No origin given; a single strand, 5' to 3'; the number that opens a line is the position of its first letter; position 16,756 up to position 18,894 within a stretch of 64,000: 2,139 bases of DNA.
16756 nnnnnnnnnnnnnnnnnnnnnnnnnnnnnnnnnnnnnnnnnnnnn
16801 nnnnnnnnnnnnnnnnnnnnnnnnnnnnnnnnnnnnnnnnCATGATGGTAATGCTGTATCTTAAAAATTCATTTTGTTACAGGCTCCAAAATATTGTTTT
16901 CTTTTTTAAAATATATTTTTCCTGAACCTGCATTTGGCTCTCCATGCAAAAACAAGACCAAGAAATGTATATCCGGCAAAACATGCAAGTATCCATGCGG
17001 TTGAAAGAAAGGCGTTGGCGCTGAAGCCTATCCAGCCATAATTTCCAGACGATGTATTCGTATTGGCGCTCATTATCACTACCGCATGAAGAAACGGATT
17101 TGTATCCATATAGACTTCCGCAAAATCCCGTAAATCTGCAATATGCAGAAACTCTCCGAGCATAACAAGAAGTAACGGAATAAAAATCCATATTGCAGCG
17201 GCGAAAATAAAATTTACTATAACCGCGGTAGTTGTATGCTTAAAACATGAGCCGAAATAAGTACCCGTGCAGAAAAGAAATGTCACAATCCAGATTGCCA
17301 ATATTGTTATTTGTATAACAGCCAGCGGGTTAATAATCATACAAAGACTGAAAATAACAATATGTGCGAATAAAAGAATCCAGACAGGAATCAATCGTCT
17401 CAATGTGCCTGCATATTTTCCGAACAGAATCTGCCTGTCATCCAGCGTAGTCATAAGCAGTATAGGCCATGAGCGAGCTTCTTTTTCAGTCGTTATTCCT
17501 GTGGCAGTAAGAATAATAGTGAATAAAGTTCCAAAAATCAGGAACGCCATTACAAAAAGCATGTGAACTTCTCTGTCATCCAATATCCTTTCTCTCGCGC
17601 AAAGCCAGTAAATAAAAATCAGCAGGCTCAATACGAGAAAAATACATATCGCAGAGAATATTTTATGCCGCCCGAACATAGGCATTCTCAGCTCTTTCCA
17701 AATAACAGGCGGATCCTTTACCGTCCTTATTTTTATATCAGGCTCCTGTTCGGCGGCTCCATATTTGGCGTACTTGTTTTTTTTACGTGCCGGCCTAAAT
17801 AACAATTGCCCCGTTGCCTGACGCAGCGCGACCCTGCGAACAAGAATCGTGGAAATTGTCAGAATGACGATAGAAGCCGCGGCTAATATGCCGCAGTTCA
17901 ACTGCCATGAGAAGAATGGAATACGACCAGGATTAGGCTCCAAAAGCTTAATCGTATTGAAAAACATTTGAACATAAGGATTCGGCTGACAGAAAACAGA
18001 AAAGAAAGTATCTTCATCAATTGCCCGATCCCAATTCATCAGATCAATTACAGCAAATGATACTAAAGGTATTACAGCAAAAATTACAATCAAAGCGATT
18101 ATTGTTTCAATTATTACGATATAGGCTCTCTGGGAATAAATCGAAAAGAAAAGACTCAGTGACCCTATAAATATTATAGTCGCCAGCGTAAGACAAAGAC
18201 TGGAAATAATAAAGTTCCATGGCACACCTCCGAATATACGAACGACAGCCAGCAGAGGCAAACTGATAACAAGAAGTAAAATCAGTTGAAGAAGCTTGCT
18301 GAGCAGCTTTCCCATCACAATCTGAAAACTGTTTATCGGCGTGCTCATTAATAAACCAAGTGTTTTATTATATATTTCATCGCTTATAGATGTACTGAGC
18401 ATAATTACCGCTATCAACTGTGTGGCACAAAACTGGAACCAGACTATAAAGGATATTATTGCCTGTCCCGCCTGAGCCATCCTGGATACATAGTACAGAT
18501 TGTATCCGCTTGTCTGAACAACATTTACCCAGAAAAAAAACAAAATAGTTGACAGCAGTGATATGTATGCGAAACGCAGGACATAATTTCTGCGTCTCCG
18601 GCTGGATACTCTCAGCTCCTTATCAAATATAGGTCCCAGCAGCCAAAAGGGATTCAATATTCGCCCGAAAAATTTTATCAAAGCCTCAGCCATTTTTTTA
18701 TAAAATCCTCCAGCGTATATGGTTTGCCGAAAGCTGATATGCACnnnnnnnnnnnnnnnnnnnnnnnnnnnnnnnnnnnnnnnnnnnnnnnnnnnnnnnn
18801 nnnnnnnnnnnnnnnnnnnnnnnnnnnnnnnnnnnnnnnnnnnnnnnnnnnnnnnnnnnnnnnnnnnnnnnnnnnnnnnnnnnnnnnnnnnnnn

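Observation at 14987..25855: Six tandem paralogous double ABC-2 permeases (12 permease modules) behind a single ABC-2 ATPase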

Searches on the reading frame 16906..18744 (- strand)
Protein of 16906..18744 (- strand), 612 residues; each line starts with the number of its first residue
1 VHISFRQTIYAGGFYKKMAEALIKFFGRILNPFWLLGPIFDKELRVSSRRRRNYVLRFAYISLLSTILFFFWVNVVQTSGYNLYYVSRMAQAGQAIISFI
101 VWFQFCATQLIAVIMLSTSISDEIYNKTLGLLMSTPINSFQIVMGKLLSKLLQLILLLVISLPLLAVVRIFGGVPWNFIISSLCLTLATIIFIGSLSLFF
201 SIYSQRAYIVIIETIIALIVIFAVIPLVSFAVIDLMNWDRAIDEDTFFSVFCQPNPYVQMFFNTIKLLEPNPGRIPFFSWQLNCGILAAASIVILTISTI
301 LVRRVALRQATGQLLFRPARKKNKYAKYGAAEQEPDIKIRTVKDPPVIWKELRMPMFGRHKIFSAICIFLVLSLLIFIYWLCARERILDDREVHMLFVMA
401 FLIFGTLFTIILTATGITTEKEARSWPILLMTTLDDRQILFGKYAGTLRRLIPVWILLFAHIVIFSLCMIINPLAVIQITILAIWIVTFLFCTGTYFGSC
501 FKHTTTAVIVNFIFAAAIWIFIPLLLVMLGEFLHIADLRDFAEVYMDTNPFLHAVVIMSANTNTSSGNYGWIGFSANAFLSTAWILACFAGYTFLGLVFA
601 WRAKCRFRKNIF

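Call 4: search_protein_families(library=pfam, proteins=[window:16906-18744:-], max_evalue=0.01)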
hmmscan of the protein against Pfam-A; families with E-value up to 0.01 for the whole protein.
window:16906-18744:- (612 aa): 4 families
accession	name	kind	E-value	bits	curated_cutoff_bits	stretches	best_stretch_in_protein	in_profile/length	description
PF12679.13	ABC2_membrane_2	-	1e-06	28.7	27.2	1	348-590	4-272/283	ABC-2 family transporter protein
PF12698.13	ABC2_membrane_3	-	0.00032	20.4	31.6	1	397-595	164-344/347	ABC-2 family transporter protein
PF13346.12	ABC2_membrane_5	-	0.0064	16.5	25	0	99-235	34-166/205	ABC-2 family transporter protein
PF12730.13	ABC2_membrane_4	-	0.0079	16.6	27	1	51-222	11-177/179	ABC-2 family transporter protein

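Call 5: search_protein_families(library=ncbifam, proteins=[window:16906-18744:-], max_evalue=0.01)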
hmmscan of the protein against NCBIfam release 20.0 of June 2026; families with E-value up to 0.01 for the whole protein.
window:16906-18744:- (612 aa): 1 family
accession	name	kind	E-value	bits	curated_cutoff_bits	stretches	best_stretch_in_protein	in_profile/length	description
TIGR03518.1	ABC_perm_GldF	equivalog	0.0034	17.4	288.5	0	357-520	13-176/240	gliding motility-associated ABC transporter permease subunit GldF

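Call 12: find_homologous_proteins(query=window:16906-18693:-, max_evalue=0.00001)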
Query window:16906-18693:- (595 aa): 1844 proteins with E <= 0.00001 among 8000 candidates; the best 120 are listed.
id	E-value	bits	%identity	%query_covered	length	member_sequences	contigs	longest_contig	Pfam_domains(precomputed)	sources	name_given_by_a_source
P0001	0.0e+0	1304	100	100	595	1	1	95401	PF12679.14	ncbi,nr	ncbi:MAG: hypothetical protein JW787_12630 [Sedimentisphaerales bacterium]|nr:hypothetical protein [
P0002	0.0e+0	1049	80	99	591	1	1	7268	PF12679.14,PF12730.14,PF12698.14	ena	-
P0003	0.0e+0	1048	80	99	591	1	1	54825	PF12679.14,PF12730.14,PF12698.14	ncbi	-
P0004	0.0e+0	1036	79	100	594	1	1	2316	PF12679.14,PF12730.14,PF12698.14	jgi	jgi:ABC-2 type transport system permease protein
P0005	0.0e+0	1036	78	100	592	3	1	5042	PF12679.14,PF12698.14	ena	-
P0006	0.0e+0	1028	76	100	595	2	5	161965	PF12679.14,PF12730.14,PF12698.14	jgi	jgi:ABC-2 type transport system permease protein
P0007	1.7e-298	1010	78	100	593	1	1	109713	PF12679.14,PF12698.14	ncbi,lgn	-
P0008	1.2e-297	1007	76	100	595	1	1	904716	PF12679.14,PF12730.14,PF12698.14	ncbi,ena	-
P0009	2.6e-297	1006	78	98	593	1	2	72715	PF12679.14,PF12698.14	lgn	-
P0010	4.5e-295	999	76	99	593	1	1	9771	PF12679.14,PF12698.14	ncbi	-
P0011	1.3e-294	997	75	100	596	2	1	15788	PF12679.14,PF12730.14,PF12698.14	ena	-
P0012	1.5e-286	971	75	99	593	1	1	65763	PF12679.14,PF12698.14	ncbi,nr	ncbi:MAG: ABC transporter permease subunit [Sedimentisphaerales bacterium]|nr:ABC transporter permea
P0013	3.4e-280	949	73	100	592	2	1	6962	PF12679.14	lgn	-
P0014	5.6e-250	850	77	84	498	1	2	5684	PF12679.14,PF12698.14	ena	-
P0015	2.4e-249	848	66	100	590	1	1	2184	PF12679.14,PF12698.14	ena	-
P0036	3.6e-211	722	58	100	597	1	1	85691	PF12679.14,PF12698.14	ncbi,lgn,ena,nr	ncbi:MAG: ABC transporter permease [Planctomycetes bacterium]|nr:ABC transporter permease [Planctomy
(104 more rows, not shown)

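Call 13: find_encoding_contigs(protein=P0008, flank=10000, max_places=2)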
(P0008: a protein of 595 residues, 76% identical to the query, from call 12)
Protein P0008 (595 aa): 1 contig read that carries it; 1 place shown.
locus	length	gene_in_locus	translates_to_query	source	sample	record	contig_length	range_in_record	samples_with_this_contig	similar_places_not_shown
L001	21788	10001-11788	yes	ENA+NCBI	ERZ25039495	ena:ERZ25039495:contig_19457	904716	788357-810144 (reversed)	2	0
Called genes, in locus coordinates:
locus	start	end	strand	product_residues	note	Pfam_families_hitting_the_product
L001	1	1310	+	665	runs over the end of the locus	PF07584:BatA, PF13519:VWA_2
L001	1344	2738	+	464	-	-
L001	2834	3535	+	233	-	-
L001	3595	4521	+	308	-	PF00005:ABC_tran, PF13401:AAA_22 (faint), PF13304:AAA_21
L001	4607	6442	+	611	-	PF12679:ABC2_membrane_2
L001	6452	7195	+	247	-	-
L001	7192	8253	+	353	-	PF12679:ABC2_membrane_2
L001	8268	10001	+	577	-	PF12730:ABC2_membrane_4 (faint), PF12679:ABC2_membrane_2, PF01061:ABC2_membrane, PF12698:ABC2_membrane_3 (weak)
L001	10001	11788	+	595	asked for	PF12679:ABC2_membrane_2, PF12730:ABC2_membrane_4 (faint), PF12679:ABC2_membrane_2 (weak), PF12698:ABC2_membrane_3 (weak)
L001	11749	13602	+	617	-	PF12679:ABC2_membrane_2, PF12698:ABC2_membrane_3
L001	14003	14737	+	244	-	PF00005:ABC_tran (weak), PF17912:OB_MalK, PF08402:TOBE_2 (weak)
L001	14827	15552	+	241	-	PF00483:NTP_transferase, PF12804:NTP_transf_3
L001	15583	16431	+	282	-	PF01370:Epimerase, PF04321:RmlD_sub_bind, PF02719:Polysacc_synt_2 (faint), PF13460:NAD_binding_10 (weak), PF16363:GDP_Man_Dehyd, PF01073:3Beta_HSD, PF07993:NAD_binding_4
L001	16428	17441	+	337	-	PF00106:adh_short (faint), PF01073:3Beta_HSD, PF01370:Epimerase, PF02719:Polysacc_synt_2, PF04321:RmlD_sub_bind, PF07993:NAD_binding_4, PF13460:NAD_binding_10 (weak), PF16363:GDP_Man_Dehyd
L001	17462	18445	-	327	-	PF00370:FGGY_N, PF02782:FGGY_C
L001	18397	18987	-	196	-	PF00370:FGGY_N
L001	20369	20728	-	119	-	-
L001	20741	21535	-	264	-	-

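Call 14: find_encoding_contigs(protein=P0036, flank=10000, max_places=2)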
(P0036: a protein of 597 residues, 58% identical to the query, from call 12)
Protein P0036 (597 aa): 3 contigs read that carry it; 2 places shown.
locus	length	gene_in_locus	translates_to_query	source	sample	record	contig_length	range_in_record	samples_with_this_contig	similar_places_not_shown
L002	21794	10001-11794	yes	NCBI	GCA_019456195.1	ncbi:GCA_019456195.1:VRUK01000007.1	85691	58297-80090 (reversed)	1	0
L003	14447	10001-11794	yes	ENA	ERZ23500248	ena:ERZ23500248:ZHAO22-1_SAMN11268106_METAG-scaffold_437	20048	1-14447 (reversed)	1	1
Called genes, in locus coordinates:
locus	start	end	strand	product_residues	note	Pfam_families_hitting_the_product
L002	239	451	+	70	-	-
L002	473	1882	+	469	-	-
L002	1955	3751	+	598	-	PF07090:GATase1_like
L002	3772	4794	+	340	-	PF20030:bpMoxR, PF00004:AAA (faint), PF07726:AAA_3, PF07728:AAA_5, PF17863:AAA_lid_2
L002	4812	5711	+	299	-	PF01882:DUF58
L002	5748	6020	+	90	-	PF07584:BatA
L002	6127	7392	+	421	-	-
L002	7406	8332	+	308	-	PF00005:ABC_tran, PF13304:AAA_21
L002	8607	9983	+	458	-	PF12679:ABC2_membrane_2, PF12698:ABC2_membrane_3 (weak)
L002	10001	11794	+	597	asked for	PF12679:ABC2_membrane_2, PF12698:ABC2_membrane_3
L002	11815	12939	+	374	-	PF00005:ABC_tran, PF17912:OB_MalK, PF08402:TOBE_2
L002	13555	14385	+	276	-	PF07963:N_methyl (weak)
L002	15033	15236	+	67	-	-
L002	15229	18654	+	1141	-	PF07719:TPR_2 (faint), PF13428:TPR_14 (faint), PF20698:PIN-TPR-GreABC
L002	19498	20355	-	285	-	PF01641:SelR, PF01625:PMSR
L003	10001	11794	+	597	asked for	PF12679:ABC2_membrane_2, PF12698:ABC2_membrane_3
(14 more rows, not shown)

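Call 19: find_related_loci(query=A1, collection=genome_contigs, flank=10000)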
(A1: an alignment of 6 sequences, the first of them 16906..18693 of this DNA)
Query A1 (595 aa) in genome_contigs; peptide patterns used: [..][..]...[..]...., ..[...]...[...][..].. (x = any residue, [..] = any of these).
158 stretches matched a pattern; 132 encode a relative of the query (tblastn E <= 1e-3); the best 80 are kept; 74 distinct loci.
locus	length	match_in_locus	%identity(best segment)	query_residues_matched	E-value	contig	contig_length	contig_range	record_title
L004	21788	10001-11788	80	1-595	0e+0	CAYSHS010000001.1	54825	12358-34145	MAG TPA_asm: uncultured Pirellulales bacterium isolate binchicken_co129_178 genome assembly, contig: NODE_1350_length_54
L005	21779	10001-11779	78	1-595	0e+0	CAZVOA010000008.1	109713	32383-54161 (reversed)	MAG TPA_asm: uncultured Pirellulales bacterium isolate SRP192927_co3_108 genome assembly, contig: NODE_216_length_109713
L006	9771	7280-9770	76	1-595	0e+0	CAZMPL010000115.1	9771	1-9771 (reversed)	MAG TPA_asm: uncultured Pirellulales bacterium isolate SRP192927_co7_699 genome assembly, contig: NODE_14546_length_9771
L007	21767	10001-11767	75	6-595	0e+0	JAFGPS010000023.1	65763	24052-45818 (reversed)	MAG: Sedimentisphaerales bacterium isolate Zod_Metabat.706 k87_1790880, whole genome shotgun sequence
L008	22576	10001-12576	58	1-595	0e+0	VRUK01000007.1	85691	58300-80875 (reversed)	MAG: Planctomycetota bacterium isolate MohnsGC08_bin89 NODE_7_length_85691_cov_54.392950, whole genome shotgun sequence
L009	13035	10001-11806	55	1-595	0e+0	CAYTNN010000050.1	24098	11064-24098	MAG TPA_asm: uncultured Pirellulales bacterium isolate SRP178699_co2_413 genome assembly, contig: NODE_1267_length_24098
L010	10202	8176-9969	57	1-595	0e+0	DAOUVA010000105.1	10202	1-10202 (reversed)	MAG TPA_asm: Phycisphaerae bacterium isolate CSMAG_837 CSMAG_837_k141_1167383_length_10202_cov_14.0000, whole genome sho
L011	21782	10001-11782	57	5-595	0e+0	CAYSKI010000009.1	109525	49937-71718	MAG TPA_asm: uncultured Pirellulales bacterium isolate binchicken_co89_445 genome assembly, contig: NODE_130_length_1095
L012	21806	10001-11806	55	1-595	0e+0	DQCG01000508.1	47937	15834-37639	MAG TPA_asm: Phycisphaerales bacterium isolate UBA9295 contig_60281, whole genome shotgun sequence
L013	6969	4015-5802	54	1-595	0e+0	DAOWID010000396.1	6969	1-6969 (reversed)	MAG TPA_asm: Planctomycetota bacterium isolate CSMAG_2034 CSMAG_2034_k141_563950_length_6969_cov_21.0000, whole genome s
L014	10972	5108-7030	51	1-595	0e+0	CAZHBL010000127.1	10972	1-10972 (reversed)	MAG TPA_asm: uncultured Pirellulales bacterium isolate SRP185410_co2_165 genome assembly, contig: NODE_7735_length_10972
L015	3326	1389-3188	56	1-595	0e+0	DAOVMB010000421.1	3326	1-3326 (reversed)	MAG TPA_asm: Sedimentisphaerales bacterium isolate CSMAG_1460 CSMAG_1460_k141_2445280_length_3326_cov_16.5262, whole gen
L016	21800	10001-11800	54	1-595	0e+0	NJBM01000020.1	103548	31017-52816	MAG: Planctomycetes bacterium B3_Pla 93, whole genome shotgun sequence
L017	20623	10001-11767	55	11-595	0e+0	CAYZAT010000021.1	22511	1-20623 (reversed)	MAG TPA_asm: uncultured Pirellulales bacterium isolate binchicken_co334_163 genome assembly, contig: NODE_3839_length_22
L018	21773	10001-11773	54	9-595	0e+0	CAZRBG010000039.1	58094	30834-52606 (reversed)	MAG TPA_asm: uncultured Pirellulales bacterium isolate binchicken_co17_49 genome assembly, contig: NODE_1673_length_5809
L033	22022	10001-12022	50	6-595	3e-170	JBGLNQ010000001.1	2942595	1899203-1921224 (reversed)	MAG: Sedimentisphaerales bacterium isolate PPR_0495 PPR_0495.fa_scaffold_69929, whole genome shotgun sequence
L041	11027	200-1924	47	17-594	2e-156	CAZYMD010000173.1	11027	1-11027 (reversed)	MAG TPA_asm: uncultured Pirellulales bacterium isolate SRP178699_co2_445 genome assembly, contig: NODE_5734_length_11027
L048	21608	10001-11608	51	1-536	3e-148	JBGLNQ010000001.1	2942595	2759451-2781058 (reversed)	MAG: Sedimentisphaerales bacterium isolate PPR_0495 PPR_0495.fa_scaffold_69929, whole genome shotgun sequence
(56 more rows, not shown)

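Call 24: search_solved_structures(query=A1, max_evalue=1)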
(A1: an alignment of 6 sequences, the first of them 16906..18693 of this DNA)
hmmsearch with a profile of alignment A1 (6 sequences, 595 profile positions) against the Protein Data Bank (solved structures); distinct sequences matched with E-value up to 1: 1.
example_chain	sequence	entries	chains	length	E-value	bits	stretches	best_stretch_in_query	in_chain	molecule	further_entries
7o0y_D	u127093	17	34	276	0.3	13.1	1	391-473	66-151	Probable ABC transporter permease protein NosY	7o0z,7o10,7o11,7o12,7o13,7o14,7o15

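Call 36: predict_structure(alignment_id=A2)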
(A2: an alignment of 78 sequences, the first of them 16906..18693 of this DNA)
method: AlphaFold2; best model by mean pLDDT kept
length: 595 residues; sequences in the alignment: 78
mean_pLDDT: 83.3   pTM: 0.74
mean pLDDT of the five models: 83.3, 82.3, 79.7, 76.3, 73.9
residues with pLDDT >= 90: 200; 70-90: 328; 50-70: 45; < 50: 22
segments of 3 or more residues with pLDDT < 50: 299-319
pLDDT, mean of each block of 10 residues (from residue 1): 83 72 79 81 86 74 54 83 92 91 81 77 82 89 89 86 93 94 86 88 88 82 79 88 88 66 90 93 86 66 45 44 65 69 72 86 86 89 94 90 79 80 89 91 94 92 96 95 88 92 88 81 88 94 82 89 94 95 90 66
secondary structure, 60 per line:
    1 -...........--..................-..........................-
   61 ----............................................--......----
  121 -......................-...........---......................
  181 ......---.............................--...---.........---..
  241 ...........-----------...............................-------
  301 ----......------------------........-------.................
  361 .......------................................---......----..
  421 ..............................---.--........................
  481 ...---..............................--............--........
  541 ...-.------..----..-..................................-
elements in order: H2-12 H15-32 H34-59 H65-108 H111-116 H122-143 H145-155 H159-186 H190-218 H227-235 H239-251 H263-293 H305-310 H329-336 H344-367 H374-405 H409-414 H419-450 H457-483 H487-516 H519-530 H533-543 H561-594

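Call 41: fold_search(model_id=the predicted structure, library=pdb)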
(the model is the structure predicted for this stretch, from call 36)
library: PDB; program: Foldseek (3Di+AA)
matches with E <= 10: 209; with E <= 0.001: 0
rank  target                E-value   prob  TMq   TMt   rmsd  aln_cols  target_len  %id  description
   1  7o0z_D                1.1e-03  1.00  0.33  0.65   5.4       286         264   17  ABC transporter NosFY, nucleotide-free in GDN (released 2022-11-02)
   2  7qba_E                3.0e-03  1.00  0.32  0.66   5.5       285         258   18  CryoEM structure of the ABC transporter NosDFY complexed with nitrous oxide reductase NosZ (released 2022-08-03)
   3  8k1n_C                3.3e-03  1.00  0.42  0.46  10.2       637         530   14  mycobacterial efflux pump, substrate-bound state (released 2024-07-17)
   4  8k1p_A                4.0e-03  1.00  0.46  0.52   9.6       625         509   13  mycobacterial efflux pump, ADP+vanadate bound state (released 2024-07-17)
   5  7o0y_D                6.3e-03  1.00  0.34  0.68   5.4       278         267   15  ABC transporter NosDFY, nucleotide-free in GDN (released 2022-04-13)
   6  8k1m_B                6.8e-03  1.00  0.41  0.44  10.2       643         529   13  mycobacterial efflux pump, apo state (released 2024-07-17)
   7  7znq_Y                7.4e-03  1.00  0.34  0.68   5.1       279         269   16  ABC transporter complex NosDFYL in GDN (released 2022-08-03)
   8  7znq_y                7.7e-03  1.00  0.33  0.68   5.6       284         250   16  ABC transporter complex NosDFYL in GDN (released 2022-08-03)
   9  7o0z_E                8.7e-03  1.00  0.32  0.63   6.0       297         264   17  ABC transporter NosFY, nucleotide-free in GDN (released 2022-11-02)
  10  7o17_D                1.1e-02  1.00  0.32  0.63   5.7       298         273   18  ABC transporter NosDFY E154Q, ATP-bound in lipid nanodisc (released 2022-04-13)
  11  7o17_E                1.6e-02  1.00  0.33  0.68   5.1       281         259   18  ABC transporter NosDFY E154Q, ATP-bound in lipid nanodisc (released 2022-04-13)
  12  8k1o_A                1.7e-02  1.00  0.43  0.49  10.2       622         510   12  mycobacterial efflux pump, AMPPNP bound state (released 2024-07-17)
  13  7o0y_E                2.0e-02  1.00  0.29  0.61   5.8       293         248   16  ABC transporter NosDFY, nucleotide-free in GDN (released 2022-04-13)
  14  7qba_D                2.4e-02  1.00  0.29  0.58   4.8       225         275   15  CryoEM structure of the ABC transporter NosDFY complexed with nitrous oxide reductase NosZ (released 2022-08-03)
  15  6xjh_A                5.4e-02  1.00  0.29  0.60   6.1       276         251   14  PmtCD ABC exporter without the basket domain at C2 symmetry (released 2020-10-14)
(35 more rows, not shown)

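Call 68: search_protein_representatives(alignment_id=A1)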
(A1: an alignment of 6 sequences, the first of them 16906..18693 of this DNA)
Query: 6 sequences, 595 profile positions. Proteins with E-value up to 0.001 (for the whole library): 13274; up to 1e-10: 6041; up to 1e-30: 1267. The best 150 are listed.
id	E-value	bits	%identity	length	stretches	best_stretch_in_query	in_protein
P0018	7.2e-220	748.4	-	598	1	3-595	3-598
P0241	2.0e-219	746.9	-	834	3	10-296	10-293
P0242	4.4e-217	739.2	-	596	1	1-595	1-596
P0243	4.1e-207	706.2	-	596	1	1-595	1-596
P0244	2.3e-200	684.0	-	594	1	1-594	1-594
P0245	7.5e-196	669.0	-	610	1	1-595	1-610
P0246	3.5e-191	653.6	-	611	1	1-595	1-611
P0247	1.6e-190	651.5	-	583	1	15-595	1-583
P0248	1.7e-190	651.4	-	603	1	1-595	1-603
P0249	2.1e-189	647.8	-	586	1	10-595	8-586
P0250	1.1e-187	642.1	-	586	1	1-595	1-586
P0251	6.9e-187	639.4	-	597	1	10-595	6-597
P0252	7.0e-185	632.8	-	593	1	2-595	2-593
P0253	5.4e-183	626.6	-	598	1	10-595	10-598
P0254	1.6e-182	625.0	-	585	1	7-595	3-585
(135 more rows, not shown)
